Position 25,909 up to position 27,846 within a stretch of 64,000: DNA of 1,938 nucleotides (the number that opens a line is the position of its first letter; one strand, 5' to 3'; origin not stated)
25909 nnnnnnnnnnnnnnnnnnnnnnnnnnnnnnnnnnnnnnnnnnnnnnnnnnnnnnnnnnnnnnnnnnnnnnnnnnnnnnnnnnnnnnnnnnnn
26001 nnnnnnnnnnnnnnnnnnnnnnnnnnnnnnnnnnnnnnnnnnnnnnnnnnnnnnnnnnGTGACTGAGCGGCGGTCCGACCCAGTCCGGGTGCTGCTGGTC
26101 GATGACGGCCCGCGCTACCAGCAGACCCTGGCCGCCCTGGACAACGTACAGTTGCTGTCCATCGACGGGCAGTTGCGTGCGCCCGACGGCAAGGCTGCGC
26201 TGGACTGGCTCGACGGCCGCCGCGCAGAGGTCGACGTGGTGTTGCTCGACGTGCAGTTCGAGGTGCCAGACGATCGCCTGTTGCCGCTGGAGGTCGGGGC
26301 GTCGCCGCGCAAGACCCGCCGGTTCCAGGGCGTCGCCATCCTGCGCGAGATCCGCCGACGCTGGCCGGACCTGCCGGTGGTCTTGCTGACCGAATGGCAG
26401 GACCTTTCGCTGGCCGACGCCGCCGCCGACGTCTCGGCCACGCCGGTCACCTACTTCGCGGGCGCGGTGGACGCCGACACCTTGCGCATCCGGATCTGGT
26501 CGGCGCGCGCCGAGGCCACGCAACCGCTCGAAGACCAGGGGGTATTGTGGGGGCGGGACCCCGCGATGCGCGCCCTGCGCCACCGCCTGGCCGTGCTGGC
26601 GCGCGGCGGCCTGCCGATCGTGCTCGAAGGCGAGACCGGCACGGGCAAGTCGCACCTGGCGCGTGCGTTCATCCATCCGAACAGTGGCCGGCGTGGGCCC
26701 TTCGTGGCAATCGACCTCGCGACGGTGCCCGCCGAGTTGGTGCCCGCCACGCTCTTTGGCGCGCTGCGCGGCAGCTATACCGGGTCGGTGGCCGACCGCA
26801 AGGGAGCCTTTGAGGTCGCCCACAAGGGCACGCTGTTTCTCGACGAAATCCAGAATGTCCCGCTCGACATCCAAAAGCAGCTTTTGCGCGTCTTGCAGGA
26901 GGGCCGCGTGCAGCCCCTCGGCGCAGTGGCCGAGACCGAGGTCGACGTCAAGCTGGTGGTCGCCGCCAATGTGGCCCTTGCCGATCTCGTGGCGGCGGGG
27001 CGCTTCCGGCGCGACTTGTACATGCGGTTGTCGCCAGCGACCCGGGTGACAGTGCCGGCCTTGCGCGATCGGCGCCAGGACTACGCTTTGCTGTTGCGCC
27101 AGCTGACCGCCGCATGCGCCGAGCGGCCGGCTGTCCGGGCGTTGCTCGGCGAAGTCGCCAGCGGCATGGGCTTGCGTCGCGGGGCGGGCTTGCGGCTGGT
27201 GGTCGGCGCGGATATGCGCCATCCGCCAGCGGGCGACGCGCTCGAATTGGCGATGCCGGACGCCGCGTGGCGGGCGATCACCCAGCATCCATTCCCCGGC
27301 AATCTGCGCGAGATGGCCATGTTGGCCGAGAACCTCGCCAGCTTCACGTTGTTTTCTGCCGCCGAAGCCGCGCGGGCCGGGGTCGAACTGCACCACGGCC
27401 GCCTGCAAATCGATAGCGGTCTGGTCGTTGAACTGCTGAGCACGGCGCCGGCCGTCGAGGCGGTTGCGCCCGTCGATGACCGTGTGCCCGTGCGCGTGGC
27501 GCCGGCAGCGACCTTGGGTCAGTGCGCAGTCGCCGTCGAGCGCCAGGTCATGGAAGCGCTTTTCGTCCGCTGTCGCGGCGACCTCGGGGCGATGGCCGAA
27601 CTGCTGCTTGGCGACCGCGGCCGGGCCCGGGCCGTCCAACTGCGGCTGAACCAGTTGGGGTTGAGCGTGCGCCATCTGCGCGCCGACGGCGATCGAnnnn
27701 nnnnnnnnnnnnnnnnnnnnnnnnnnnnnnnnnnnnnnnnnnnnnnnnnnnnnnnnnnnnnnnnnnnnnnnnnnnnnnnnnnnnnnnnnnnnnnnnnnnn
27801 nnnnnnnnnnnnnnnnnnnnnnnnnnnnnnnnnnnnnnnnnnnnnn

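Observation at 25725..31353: Five-gene translationally coupled operon: sigma-54 activator, TPR kinase, receiver and methylmalonyl-CoA epimerase-like enzyme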

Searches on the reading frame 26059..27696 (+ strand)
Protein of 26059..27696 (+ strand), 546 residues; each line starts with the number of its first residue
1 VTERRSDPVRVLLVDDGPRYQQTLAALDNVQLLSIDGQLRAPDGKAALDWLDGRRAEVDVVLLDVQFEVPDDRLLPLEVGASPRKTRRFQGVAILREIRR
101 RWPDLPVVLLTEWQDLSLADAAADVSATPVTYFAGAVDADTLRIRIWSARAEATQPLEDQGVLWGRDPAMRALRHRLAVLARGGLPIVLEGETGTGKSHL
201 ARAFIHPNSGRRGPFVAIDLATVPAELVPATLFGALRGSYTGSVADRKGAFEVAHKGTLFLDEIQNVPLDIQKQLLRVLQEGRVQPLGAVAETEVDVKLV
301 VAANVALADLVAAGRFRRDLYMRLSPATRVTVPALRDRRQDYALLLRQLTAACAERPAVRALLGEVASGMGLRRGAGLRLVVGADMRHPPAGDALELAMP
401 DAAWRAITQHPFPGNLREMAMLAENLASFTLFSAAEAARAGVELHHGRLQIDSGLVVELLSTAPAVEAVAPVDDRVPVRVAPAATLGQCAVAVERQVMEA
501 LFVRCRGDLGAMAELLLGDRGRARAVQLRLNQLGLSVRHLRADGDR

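Call 9: search_protein_families(library=pfam, proteins=[window:26059-27696:+], max_evalue=0.1)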
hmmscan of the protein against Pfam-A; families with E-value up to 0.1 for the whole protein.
window:26059-27696:+ (546 aa): 12 families
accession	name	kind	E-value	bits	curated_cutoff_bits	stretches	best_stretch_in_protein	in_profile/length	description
PF00158.32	Sigma54_activat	-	4.7e-50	170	20.2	1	164-325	2-163/168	Sigma-54 interaction domain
PF14532.12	Sigma54_activ_2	-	7e-20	72.1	25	1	165-335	2-138/138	Sigma-54 interaction domain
PF07728.20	AAA_5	-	3.3e-09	37.3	22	1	187-304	2-122/139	AAA domain (dynein-related subfamily)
PF13191.12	AAA_16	-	8.8e-08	33.3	32.6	1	163-280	2-121/167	AAA ATPase domain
PF00072.30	Response_reg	-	9.6e-08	32.6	30.2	2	89-127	55-93/111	Response regulator receiver domain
PF01078.27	Mg_chelatase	-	1e-06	28.8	20.3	1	242-306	93-159/207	Magnesium chelatase, subunit ChlI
PF07724.20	AAA_2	-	3.1e-05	24.5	27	1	187-286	6-106/166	AAA domain (Cdc48 subfamily)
PF13401.12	AAA_22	-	9.6e-05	23.1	27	1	185-278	6-107/130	AAA domain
PF25601.1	AAA_lid_14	-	0.0055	16.9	27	0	400-428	30-58/87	AAA+ ATPase lid domain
PF13173.12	AAA_14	-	0.0075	16.7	27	1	186-278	4-84/129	AAA domain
PF00004.35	AAA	-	0.0085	17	21.2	1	188-320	2-127/131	ATPase family associated with various cellular activities (AAA)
PF02367.23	TsaE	-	0.07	13.5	26.6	0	169-206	6-43/128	Threonylcarbamoyl adenosine biosynthesis protein TsaE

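Call 10: search_protein_families(library=ncbifam, proteins=[window:26059-27696:+], max_evalue=0.1)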
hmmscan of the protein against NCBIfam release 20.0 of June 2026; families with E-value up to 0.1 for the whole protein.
window:26059-27696:+ (546 aa): 34 families (the best 25 are shown)
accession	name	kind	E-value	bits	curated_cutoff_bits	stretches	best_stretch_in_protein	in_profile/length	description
NF003451.0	PRK05022.1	equivalog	6.2e-60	203.4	476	1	152-361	181-389/512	nitric oxide reductase transcriptional regulator NorR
TIGR01818.1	ntrC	equivalog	1.3e-59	202.3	558.6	1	90-359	56-331/463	nitrogen regulation protein NR(I)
NF038308.1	RNA_repair_RtcR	equivalog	1.1e-58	199.4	650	1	154-350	173-372/530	RNA repair transcriptional activator RtcR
TIGR01817.1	nifA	equivalog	1.3e-50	172.7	528.85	1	153-350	188-384/534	nif-specific transcriptional activator NifA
NF011695.0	PRK15115.1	equivalog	1.6e-50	172.2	763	1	87-362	61-337/445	two-component system response regulator GlrR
TIGR02915.1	PEP_resp_reg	equivalog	3.1e-50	171.3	502.6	1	75-350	44-327/445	PEP-CTERM-box response regulator transcription factor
TIGR02329.1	propionate_PrpR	equivalog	1.2e-49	169.4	499.2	1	160-430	211-450/526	propionate catabolism operon regulatory protein PrpR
NF008176.1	PRK10923.1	equivalog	2.5e-49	168.2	620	1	88-360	59-336/469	nitrogen regulation protein NR(I)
NF041552.1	TF_PrdR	equivalog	5.1e-48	163.8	795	1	170-355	276-460/577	sigma-54 dependent transcriptional regulator PrdR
NF008469.0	PRK11361.1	equivalog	6.7e-48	163.5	714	1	10-347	6-328/461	acetoacetate metabolism transcriptional regulator AtoC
NF011953.0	PRK15424.1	equivalog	1e-46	159.7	703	1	148-349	206-415/538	propionate catabolism operon regulatory protein PrpR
NF041946.1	LuxO_transreg_Vib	equivalog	2.3e-46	158.5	800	1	89-343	53-314/463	quorum-sensing sigma-54 dependent transcriptional regulator LuxO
NF041906.1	V4R_TF_MobR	exception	3.2e-42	144.8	999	1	170-348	241-418/544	phenol degradation transcriptional regulator MobR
NF007689.0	PRK10365.1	equivalog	3.6e-42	144.7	760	1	89-357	62-334/441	sigma-54-dependent response regulator transcription factor ZraR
TIGR02974.1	phageshock_pspF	equivalog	5.3e-42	144.2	443.55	1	165-353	3-190/336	phage shock protein operon transcriptional activator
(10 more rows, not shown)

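Call 25: find_related_loci(query=A3, collection=genome_contigs, flank=8000)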
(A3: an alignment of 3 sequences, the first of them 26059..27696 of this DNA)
Query A3 (546 aa) in genome_contigs; peptide patterns used: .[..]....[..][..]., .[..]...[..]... (x = any residue, [..] = any of these).
378 stretches matched a pattern; 61 encode a relative of the query (tblastn E <= 1e-3); 61 distinct loci.
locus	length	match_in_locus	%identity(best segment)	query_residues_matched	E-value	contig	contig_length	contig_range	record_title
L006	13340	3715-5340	80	1-542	0e+0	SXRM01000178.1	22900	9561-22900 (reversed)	MAG: Proteobacteria bacterium isolate F1-140-MAGs058 F1-140__c232045, whole genome shotgun sequence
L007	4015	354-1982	81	3-545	0e+0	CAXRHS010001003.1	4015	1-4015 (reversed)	MAG: Myxococcota bacterium isolate CJ01B_8.15 genome assembly, contig: k141_573496, whole genome shotgun sequence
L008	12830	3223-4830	65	10-543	0e+0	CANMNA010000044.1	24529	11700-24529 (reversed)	MAG: Myxococcales bacterium isolate ZH-15may19-284 genome assembly, contig: ZH-15May19-c4721, whole genome shotgun seque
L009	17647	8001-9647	52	2-541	3e-153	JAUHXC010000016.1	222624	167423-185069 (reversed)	MAG: bacterium isolate 2_bin.46 NODE_102_length_222624_cov_7.587289, whole genome shotgun sequence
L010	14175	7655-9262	44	4-542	2e-105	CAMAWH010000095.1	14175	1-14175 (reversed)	MAG: Klebsiella pneumoniae isolate MaH-04nov19-8 genome assembly, contig: MaH-04nov19-C11138, whole genome shotgun seque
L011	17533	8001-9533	45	50-539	3e-96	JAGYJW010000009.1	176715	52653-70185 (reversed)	MAG: Deltaproteobacteria bacterium isolate M30B51 9, whole genome shotgun sequence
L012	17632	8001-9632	40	10-541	8e-79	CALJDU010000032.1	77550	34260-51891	MAG: uncultured bacterium isolate R4_Bin_MAXBIN__061_1 genome assembly, contig: c_000005390285, whole genome shotgun seq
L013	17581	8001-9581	36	11-538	7e-73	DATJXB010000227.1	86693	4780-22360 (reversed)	MAG TPA_asm: Thermoanaerobaculia bacterium isolate SMAG_U15115 k141_232134, whole genome shotgun sequence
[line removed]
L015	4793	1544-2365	37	91-354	2e-45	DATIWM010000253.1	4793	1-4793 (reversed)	MAG TPA_asm: Thermoanaerobaculia bacterium isolate SMAG_U15223 k141_3085021, whole genome shotgun sequence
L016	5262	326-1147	39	91-354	7e-45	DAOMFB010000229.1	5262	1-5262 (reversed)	MAG TPA_asm: Thermoanaerobaculia bacterium isolate AMR_MDS_5013 NODE_2050_length_5262_cov_5.252929, whole genome shotgun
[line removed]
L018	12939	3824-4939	31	91-535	2e-42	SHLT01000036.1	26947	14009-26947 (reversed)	MAG: Chromatiales bacterium isolate GroopM.bin_14 NODE_257_length_26947_cov_10.775509, whole genome shotgun sequence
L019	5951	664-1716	31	55-442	9e-43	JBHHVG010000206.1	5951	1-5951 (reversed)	MAG: Myxococcota bacterium isolate S.4.sp2_bin.9 NODE_6582_length_5951_cov_4.260685, whole genome shotgun sequence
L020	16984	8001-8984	30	4-354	4e-41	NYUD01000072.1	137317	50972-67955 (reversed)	MAG: Planctomycetota bacterium isolate CPC51 MHASMcontig_873454, whole genome shotgun sequence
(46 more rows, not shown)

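Call 28: search_protein_families(library=pfam, proteins=[L009:13097-13591:+, L009:13716-15773:+, L009:15784-16482:+, L011:12670-15018:+, L013:12540-15416:+, L012:4497-5675:+, L012:10512-11846:+, L009:6710-7474:-, L013:6107-7399:-, L011:6057-7004:+], max_evalue=0.001)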
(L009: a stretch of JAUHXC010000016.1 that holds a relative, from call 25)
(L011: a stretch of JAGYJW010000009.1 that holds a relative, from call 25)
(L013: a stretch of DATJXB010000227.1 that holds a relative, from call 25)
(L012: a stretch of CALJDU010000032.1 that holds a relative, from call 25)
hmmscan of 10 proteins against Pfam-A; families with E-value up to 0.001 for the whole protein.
L009:13097-13591:+ (165 aa): 0 families

L009:13716-15773:+ (686 aa): 3 families
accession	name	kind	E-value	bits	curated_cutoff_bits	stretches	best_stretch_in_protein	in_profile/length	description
PF17392.7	Urocanase_C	-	2.1e-82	275.8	23.6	1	448-652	3-195/196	Urocanase C-terminal domain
PF01175.24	Urocanase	-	5.8e-79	265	23.2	1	225-442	1-209/209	Urocanase Rossmann-like domain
PF17391.7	Urocanase_N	-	1.3e-55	187.1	23.2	1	98-222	3-127/127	Urocanase N-terminal domain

L009:15784-16482:+ (233 aa): 1 family
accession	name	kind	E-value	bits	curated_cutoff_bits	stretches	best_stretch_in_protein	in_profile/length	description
PF13679.12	Methyltransf_32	-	3e-08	34.2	27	1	56-175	20-138/143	Methyltransferase domain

L011:12670-15018:+ (783 aa): 0 families

L013:12540-15416:+ (959 aa): 8 families
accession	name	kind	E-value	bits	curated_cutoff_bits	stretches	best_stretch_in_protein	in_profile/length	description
PF13424.12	TPR_12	-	3.4e-21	75.7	30.1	3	673-739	9-77/77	Tetratricopeptide repeat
PF17874.7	TPR_MalT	-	2.1e-18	67.2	45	2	638-942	12-315/336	MalT-like TPR region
PF00486.34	Trans_reg_C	-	1.9e-16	60.3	26.2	1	47-121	1-76/77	Transcriptional regulatory protein, C terminal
PF13374.12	TPR_10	-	1.3e-11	44.5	27.5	1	707-740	2-35/42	Tetratricopeptide repeat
PF13176.12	TPR_7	-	7.7e-09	35.4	27.9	1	709-743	1-35/36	Tetratricopeptide repeat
PF13414.12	TPR_11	-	2.1e-07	31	26.8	0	754-776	1-23/42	TPR repeat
PF00515.34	TPR_1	-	0.00011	22.3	27.8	0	713-738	7-32/34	Tetratricopeptide repeat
PF07719.23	TPR_2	-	0.00079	19.8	27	0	708-737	2-31/34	Tetratricopeptide repeat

L012:4497-5675:+ (393 aa): 5 families
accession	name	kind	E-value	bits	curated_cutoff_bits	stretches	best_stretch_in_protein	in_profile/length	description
PF08241.18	Methyltransf_11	-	1.7e-10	41.9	21.2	1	247-336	2-95/95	Methyltransferase domain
PF13649.12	Methyltransf_25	-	1.2e-07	32.8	27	1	245-332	1-97/97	Methyltransferase domain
PF13489.12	Methyltransf_23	-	1.6e-07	31.6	27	1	239-344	20-125/164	Methyltransferase domain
PF08242.18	Methyltransf_12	-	4.4e-07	31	30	1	247-334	2-98/98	Methyltransferase domain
PF13847.12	Methyltransf_31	-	6.2e-07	29.6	27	1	244-359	6-127/145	Methyltransferase domain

L012:10512-11846:+ (445 aa): 0 families

L009:6710-7474:- (254 aa): 1 family
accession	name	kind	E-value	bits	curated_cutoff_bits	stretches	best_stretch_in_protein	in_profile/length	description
PF02146.23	SIR2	-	5.9e-25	88.7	24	1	54-195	27-175/180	Sir2 family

L013:6107-7399:- (430 aa): 1 family
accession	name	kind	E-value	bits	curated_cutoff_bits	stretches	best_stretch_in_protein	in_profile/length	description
PF01145.31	Band_7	-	2.4e-17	64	23.6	1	70-246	3-172/176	SPFH domain / Band 7 family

L011:6057-7004:+ (316 aa): 1 family
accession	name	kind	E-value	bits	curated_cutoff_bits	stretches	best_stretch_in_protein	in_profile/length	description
PF09949.15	APP1_cat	-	1.2e-06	29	27.1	1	7-141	6-139/154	Phosphatidate phosphatase APP1, catalytic domain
